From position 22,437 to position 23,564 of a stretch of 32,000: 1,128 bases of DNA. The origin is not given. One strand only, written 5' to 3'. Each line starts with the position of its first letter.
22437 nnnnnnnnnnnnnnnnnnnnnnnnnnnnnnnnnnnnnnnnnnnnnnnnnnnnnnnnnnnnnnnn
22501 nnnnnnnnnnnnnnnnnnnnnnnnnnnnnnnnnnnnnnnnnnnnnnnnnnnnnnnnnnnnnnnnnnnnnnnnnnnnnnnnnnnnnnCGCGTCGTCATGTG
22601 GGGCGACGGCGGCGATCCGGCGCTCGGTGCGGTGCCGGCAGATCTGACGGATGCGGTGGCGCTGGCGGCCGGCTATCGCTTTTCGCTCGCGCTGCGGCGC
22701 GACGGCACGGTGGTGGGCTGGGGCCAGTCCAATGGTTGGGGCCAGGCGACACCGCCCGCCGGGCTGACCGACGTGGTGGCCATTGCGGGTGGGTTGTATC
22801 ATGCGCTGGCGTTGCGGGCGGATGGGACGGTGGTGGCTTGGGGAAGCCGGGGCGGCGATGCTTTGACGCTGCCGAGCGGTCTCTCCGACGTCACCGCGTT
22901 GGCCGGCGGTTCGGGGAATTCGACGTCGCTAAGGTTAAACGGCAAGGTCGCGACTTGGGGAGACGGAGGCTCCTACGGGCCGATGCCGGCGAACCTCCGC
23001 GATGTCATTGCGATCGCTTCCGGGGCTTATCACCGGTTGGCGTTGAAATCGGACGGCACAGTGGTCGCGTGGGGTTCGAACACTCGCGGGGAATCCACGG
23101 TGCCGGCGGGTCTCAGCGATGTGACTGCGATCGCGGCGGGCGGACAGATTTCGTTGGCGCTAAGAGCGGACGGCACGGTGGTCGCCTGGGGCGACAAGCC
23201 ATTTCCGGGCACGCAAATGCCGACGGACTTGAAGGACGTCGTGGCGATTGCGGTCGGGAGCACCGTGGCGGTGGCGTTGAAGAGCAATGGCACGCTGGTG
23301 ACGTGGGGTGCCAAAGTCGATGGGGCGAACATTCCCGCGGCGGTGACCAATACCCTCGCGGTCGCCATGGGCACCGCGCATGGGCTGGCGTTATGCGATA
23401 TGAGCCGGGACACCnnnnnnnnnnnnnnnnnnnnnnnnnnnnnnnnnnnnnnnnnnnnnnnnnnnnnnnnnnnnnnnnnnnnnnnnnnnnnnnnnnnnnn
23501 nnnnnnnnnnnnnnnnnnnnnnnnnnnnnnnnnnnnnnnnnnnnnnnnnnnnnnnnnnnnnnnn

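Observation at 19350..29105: ~3250-aa secreted metzincin carrying five consecutive Ig-propeller-Ig units (35 RCC1-like blades)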

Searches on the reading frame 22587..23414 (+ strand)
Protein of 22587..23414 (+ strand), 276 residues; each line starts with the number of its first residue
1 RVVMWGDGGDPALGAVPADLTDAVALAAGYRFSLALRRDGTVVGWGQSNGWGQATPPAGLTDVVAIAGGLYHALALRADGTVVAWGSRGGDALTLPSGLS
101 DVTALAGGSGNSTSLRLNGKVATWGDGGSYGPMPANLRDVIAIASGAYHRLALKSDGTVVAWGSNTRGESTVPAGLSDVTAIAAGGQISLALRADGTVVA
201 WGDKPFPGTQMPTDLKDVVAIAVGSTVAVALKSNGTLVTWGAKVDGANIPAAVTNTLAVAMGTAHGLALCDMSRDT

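Call 59: search_solved_structures(query=window:22587-23414:+, max_evalue=0.00001, show_alignments=1)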
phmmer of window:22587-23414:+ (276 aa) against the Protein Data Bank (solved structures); distinct sequences matched with E-value up to 0.00001: 25.
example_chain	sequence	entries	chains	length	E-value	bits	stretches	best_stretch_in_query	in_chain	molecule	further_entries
9t9p_A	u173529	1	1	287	1.3e-39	139.6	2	41-214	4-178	Beta-lactamase inhibitory protein II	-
3qhy_B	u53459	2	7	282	1.3e-39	139.6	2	41-215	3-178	Beta-lactamase inhibitory protein II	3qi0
1jtd_B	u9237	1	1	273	1.5e-39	139.4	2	41-215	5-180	beta-lactamase inhibitor protein II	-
3of7_A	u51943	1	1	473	5.3e-13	52.3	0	130-182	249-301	Regulator of chromosome condensation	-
5t94_A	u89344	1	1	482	6.1e-13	52.2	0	131-182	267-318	Guanine nucleotide exchange factor SRM1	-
5hq2_K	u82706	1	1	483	6.1e-13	52.1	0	131-182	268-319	Guanine nucleotide exchange factor SRM1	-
4l1m_A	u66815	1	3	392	1.7e-10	44.1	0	21-88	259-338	E3 ubiquitin-protein ligase HERC2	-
4o2w_A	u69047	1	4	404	8.5e-09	38.6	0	142-169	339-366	E3 ubiquitin-protein ligase HERC1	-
6xzn_A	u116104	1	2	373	1.4e-07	34.5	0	142-176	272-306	Ultraviolet-B receptor UVR8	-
6xzm_A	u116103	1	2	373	1.6e-07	34.4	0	142-176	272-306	Ultraviolet-B receptor UVR8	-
7q40_A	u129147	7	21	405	1.7e-07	34.3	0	139-170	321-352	E3 ubiquitin-protein ligase HERC2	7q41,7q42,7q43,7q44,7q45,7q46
4dnu_A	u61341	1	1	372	1.8e-07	34.2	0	142-176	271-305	AT5g63860/MGI19_6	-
8gqe_B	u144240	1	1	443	5.4e-07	32.6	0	142-176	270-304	Ultraviolet-B receptor UVR8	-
4dnv_A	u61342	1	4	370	1.4e-06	31.3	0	143-170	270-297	AT5g63860/MGI19_6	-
6xzl_A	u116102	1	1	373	1.7e-06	31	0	143-170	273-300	Ultraviolet-B receptor UVR8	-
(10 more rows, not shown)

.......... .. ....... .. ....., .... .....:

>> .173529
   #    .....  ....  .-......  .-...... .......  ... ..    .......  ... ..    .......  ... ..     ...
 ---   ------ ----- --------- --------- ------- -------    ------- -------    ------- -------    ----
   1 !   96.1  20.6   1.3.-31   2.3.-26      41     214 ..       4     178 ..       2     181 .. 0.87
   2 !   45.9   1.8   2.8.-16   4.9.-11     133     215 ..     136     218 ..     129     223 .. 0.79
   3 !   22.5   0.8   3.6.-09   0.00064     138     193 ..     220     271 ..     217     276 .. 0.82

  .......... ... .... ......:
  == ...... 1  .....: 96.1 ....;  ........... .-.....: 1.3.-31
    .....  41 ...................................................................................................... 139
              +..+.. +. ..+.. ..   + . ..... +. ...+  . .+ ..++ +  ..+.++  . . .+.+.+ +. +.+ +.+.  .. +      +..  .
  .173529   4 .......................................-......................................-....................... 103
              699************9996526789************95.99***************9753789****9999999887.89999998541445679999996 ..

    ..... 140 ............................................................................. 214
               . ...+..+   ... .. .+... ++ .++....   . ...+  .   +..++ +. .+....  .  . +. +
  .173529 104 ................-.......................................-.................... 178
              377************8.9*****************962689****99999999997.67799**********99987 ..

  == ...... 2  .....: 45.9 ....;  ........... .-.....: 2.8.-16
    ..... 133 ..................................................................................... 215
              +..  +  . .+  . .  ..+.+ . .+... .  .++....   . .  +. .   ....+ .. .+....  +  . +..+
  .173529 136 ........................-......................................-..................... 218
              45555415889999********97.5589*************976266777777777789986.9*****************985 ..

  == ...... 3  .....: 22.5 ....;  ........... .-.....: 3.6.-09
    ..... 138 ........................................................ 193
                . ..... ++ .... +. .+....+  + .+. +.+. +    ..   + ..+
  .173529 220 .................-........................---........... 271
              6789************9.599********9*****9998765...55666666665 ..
